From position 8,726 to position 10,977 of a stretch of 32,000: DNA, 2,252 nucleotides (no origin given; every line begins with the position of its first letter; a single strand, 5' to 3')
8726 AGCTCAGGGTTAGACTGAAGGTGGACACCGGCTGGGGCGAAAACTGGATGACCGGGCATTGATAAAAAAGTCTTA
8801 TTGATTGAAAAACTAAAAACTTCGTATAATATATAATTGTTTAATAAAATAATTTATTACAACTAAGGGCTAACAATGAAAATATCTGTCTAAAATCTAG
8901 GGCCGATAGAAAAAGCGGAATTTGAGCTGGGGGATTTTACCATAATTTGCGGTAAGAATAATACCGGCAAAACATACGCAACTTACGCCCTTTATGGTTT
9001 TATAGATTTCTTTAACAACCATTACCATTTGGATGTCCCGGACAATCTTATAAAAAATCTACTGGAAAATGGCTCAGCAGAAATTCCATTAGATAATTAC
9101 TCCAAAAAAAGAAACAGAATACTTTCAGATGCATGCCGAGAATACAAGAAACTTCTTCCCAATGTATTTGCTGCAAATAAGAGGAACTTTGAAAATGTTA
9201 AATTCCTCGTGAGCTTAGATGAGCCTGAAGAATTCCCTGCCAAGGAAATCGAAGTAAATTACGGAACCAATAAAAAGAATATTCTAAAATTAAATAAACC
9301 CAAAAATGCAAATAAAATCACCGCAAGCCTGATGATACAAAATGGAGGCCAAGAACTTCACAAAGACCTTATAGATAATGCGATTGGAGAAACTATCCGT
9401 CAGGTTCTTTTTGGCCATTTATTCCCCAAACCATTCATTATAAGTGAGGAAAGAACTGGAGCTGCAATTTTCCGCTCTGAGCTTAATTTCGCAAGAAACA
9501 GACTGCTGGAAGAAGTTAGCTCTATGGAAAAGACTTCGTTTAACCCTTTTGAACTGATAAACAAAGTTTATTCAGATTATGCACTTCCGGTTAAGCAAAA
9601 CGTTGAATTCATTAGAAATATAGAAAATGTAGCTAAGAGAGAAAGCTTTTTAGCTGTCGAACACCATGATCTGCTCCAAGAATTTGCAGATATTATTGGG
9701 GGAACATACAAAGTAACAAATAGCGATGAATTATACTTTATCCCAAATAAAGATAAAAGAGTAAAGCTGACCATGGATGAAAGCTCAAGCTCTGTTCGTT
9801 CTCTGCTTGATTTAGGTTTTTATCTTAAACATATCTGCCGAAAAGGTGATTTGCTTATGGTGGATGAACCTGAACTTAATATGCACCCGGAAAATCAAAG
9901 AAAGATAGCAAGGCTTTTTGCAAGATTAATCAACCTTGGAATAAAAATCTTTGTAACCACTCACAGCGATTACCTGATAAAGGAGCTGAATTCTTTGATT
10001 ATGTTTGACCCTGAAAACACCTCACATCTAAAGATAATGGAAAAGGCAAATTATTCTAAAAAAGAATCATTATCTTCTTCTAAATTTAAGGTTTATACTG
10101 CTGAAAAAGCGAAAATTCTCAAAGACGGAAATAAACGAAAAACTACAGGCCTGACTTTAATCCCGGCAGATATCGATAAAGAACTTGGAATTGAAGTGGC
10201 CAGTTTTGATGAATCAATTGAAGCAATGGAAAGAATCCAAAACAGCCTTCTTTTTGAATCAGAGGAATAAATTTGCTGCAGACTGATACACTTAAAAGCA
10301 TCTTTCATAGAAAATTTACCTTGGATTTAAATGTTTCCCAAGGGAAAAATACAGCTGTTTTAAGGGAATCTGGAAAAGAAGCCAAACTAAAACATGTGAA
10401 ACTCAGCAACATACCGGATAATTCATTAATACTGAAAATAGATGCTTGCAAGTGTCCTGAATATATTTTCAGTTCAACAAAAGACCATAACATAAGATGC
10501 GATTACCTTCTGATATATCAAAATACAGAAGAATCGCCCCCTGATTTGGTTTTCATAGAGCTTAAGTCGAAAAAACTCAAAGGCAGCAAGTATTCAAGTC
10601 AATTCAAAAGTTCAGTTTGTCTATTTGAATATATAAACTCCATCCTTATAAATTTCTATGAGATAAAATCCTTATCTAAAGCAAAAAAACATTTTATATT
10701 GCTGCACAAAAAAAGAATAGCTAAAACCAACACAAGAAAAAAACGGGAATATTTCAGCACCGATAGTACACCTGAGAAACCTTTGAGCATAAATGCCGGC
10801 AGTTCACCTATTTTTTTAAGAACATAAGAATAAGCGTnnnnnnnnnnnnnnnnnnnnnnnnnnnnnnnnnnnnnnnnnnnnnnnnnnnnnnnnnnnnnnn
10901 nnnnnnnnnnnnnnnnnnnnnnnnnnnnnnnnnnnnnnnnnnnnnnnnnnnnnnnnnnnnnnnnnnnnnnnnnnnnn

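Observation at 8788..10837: AT-rich two-gene islet (ABC-type ATPase plus PD-(D/E)xK-like protein) between polA and lpdA: candidate uncharacterised defence module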

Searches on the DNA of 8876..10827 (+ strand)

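Call 55: search_dna_similar(query=window:8876-10827:+, collection=ecoli_genomes, mode=distant, max_evalue=0.01, max_rows=15)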
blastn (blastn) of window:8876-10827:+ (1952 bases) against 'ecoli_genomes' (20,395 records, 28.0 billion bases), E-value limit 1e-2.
No match.
